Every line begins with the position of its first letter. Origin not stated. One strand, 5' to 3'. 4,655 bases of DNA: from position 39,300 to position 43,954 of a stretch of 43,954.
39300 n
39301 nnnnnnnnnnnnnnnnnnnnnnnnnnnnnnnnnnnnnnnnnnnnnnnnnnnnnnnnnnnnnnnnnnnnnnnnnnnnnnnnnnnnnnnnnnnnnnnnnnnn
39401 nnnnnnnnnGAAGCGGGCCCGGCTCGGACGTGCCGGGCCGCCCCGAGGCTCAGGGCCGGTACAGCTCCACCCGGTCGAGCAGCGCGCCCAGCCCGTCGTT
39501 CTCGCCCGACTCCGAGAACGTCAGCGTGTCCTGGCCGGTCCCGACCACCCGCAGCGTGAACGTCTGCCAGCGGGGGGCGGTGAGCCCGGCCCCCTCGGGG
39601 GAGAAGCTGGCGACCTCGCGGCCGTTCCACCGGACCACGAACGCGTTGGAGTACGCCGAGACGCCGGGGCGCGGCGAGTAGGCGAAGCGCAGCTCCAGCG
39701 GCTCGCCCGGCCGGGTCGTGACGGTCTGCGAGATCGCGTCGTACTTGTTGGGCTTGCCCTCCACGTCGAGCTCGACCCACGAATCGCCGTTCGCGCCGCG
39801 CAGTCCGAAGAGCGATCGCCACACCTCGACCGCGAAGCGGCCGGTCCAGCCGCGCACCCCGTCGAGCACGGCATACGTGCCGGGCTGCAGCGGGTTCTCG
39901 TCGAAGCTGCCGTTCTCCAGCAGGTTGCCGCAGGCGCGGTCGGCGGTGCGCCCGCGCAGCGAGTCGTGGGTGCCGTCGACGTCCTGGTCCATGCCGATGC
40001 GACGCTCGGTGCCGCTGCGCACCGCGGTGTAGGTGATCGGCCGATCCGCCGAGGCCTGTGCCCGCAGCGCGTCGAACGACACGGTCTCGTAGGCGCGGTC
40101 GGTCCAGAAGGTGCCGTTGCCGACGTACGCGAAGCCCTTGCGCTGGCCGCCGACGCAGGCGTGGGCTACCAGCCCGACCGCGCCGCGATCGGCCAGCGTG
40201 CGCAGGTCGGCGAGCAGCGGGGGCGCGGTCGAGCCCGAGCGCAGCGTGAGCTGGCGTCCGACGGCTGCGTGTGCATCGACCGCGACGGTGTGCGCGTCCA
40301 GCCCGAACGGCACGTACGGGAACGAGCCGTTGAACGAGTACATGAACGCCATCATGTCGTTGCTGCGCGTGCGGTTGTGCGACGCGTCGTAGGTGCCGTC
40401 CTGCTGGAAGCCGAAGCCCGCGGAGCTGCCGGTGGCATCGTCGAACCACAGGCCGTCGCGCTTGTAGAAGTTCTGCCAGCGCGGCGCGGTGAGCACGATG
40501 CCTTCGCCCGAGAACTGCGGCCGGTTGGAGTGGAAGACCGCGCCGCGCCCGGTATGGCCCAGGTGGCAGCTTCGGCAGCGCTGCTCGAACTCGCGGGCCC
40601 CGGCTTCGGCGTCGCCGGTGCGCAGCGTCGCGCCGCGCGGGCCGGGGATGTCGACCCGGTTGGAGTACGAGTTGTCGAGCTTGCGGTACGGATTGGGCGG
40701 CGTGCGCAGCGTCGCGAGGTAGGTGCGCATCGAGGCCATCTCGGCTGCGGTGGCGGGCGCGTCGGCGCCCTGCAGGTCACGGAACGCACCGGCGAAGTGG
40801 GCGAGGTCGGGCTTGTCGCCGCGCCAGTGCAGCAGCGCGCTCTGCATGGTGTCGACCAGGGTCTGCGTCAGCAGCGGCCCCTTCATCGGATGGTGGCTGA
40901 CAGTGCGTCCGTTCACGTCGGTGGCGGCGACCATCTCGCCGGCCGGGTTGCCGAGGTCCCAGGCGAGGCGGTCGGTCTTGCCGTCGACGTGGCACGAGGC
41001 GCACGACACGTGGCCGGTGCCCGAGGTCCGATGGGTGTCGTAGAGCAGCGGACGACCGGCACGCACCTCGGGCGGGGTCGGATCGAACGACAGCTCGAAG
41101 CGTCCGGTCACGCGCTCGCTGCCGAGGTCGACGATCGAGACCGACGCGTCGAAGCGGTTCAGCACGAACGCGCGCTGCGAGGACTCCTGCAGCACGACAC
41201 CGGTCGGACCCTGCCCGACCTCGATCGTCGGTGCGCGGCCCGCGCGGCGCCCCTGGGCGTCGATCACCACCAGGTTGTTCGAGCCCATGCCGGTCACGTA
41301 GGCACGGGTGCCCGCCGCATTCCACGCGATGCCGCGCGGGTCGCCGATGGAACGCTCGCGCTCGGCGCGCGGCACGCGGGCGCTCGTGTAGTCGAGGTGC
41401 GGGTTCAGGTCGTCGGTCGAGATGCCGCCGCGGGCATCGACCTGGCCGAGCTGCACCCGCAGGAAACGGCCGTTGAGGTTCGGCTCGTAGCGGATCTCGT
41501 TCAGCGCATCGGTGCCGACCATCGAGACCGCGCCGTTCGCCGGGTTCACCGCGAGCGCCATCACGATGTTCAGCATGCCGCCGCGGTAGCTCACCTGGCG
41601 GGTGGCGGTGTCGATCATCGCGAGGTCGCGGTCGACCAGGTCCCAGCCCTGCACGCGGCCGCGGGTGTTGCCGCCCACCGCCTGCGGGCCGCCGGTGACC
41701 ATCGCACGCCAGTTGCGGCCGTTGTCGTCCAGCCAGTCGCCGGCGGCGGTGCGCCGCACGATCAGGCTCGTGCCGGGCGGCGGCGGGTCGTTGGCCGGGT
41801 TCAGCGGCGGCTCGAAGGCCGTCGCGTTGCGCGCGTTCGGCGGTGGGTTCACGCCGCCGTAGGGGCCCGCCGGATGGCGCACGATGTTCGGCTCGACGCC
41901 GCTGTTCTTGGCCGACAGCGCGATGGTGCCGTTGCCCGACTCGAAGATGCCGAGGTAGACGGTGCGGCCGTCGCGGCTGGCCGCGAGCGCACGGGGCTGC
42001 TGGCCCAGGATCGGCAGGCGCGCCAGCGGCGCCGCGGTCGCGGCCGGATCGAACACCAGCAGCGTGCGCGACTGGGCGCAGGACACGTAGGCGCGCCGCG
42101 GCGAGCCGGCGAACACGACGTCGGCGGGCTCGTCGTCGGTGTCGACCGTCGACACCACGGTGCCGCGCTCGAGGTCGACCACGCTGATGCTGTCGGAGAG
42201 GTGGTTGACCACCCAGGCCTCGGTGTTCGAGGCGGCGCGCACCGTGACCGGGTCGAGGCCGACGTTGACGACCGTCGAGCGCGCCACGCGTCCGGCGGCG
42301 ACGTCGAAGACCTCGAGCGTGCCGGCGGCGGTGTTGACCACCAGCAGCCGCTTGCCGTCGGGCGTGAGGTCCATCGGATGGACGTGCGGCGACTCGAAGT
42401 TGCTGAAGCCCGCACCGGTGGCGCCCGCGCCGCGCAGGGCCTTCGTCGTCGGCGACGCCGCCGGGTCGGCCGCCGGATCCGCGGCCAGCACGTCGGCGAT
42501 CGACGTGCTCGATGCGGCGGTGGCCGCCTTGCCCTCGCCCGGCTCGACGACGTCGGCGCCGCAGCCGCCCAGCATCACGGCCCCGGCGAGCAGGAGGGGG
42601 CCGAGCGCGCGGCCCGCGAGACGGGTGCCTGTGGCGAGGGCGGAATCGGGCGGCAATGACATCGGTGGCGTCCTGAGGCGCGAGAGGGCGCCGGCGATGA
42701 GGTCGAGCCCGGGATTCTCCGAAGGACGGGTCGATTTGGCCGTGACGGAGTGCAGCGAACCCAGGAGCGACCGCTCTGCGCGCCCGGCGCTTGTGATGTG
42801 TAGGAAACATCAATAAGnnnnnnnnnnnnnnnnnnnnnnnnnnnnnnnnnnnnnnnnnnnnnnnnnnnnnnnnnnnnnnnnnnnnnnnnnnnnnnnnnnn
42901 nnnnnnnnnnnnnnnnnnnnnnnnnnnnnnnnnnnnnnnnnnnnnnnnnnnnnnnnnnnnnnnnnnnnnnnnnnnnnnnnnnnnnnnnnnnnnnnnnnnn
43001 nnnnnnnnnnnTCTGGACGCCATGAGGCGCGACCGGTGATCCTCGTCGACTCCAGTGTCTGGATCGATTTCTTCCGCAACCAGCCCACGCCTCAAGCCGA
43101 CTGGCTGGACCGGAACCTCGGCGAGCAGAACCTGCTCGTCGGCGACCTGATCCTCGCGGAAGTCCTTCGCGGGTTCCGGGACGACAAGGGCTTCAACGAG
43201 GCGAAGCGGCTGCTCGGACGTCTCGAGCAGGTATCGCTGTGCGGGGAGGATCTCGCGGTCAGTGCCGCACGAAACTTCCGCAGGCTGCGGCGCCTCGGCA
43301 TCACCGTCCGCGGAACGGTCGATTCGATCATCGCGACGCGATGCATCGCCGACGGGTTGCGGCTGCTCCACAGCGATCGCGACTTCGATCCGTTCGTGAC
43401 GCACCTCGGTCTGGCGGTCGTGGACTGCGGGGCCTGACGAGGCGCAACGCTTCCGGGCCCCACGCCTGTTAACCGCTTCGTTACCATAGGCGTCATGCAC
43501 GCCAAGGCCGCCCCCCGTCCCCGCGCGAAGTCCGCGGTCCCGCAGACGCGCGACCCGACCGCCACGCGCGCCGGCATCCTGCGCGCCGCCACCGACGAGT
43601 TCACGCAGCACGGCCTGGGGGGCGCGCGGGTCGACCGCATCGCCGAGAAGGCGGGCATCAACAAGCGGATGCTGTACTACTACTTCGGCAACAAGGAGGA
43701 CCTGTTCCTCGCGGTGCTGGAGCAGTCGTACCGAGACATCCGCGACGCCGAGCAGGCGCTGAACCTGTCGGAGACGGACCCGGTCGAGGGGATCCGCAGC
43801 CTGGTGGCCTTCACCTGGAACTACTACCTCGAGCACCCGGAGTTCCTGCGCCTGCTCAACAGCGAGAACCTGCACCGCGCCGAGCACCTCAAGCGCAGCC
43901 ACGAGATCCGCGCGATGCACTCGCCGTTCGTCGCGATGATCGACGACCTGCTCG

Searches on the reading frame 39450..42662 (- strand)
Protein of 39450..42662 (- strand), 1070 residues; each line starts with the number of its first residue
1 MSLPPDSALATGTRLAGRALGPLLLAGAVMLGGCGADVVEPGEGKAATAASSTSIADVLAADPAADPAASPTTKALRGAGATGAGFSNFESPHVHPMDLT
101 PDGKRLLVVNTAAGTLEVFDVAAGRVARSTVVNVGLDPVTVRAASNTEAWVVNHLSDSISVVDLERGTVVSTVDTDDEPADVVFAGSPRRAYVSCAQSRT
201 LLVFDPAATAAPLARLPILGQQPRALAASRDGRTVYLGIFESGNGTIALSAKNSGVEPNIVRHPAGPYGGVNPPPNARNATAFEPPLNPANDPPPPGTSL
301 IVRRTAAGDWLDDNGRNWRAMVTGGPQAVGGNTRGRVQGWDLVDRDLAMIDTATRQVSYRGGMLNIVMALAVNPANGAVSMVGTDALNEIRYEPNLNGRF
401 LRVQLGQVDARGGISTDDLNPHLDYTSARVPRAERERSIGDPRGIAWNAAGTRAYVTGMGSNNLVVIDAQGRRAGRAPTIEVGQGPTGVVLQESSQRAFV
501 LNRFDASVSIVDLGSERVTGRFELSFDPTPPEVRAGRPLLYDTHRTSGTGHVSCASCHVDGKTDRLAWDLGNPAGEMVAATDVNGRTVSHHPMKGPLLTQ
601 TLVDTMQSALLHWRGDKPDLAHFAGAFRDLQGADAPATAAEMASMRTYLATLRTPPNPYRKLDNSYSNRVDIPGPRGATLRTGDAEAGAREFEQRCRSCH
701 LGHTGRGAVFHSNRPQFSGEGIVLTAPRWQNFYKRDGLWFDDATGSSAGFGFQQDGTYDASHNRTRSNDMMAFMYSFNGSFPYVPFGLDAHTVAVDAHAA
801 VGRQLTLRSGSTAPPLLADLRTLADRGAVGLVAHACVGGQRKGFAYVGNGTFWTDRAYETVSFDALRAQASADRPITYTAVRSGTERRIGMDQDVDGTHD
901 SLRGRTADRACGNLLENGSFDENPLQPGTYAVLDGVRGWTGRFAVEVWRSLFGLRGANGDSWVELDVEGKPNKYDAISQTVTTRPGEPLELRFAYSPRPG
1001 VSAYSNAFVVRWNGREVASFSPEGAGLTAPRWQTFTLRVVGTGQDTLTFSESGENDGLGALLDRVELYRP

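Call 10: search_protein_families(library=pfam, proteins=[window:39450-42662:-], max_evalue=0.001)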
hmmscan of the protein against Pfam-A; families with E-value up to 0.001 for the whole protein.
window:39450-42662:- (1070 aa): 3 families
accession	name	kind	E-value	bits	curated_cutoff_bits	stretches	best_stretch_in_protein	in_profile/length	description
PF10282.15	Lactonase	-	1.5e-10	41.3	21.7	1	68-255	120-325/344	Lactonase, 7-bladed beta-propeller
PF21783.3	YNCE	-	2.2e-07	30.9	27.1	1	100-208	206-315/339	YNCE-like beta-propeller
PF03150.19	CCP_MauG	-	7.7e-05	23.8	25.6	1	533-656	4-103/149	Di-haem cytochrome c peroxidase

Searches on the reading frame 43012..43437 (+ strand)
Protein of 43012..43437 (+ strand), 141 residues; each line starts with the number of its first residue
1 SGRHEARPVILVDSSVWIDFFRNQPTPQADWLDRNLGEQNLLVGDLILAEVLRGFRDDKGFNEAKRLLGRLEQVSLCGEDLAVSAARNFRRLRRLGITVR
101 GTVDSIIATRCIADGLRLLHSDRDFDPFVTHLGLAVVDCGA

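Call 68: search_protein_families(library=pfam, proteins=[window:43012-43437:+], max_evalue=0.001)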
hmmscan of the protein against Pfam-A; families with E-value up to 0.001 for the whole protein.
window:43012-43437:+ (141 aa): 1 family
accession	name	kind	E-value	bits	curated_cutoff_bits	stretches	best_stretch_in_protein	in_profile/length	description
PF01850.27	PIN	-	3.6e-11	44.2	23.6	1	10-126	1-115/120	PIN domain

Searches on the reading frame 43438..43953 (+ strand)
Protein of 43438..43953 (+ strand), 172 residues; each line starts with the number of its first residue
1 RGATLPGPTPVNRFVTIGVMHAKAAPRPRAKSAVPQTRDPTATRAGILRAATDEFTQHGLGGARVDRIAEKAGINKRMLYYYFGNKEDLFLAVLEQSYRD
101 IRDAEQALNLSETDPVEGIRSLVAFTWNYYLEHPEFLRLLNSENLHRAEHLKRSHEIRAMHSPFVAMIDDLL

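Call 68: search_protein_families(library=pfam, proteins=[window:43438-43953:+], max_evalue=0.001)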
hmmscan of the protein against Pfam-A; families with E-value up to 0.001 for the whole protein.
window:43438-43953:+ (172 aa): 2 families
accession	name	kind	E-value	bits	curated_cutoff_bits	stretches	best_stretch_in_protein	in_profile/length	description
PF17938.6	TetR_C_29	-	6.6e-20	71.9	26.2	1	115-172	1-58/119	Tetracyclin repressor-like, C-terminal domain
PF00440.29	TetR_N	-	4.4e-16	58.8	24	1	47-93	1-47/47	Bacterial regulatory proteins, tetR family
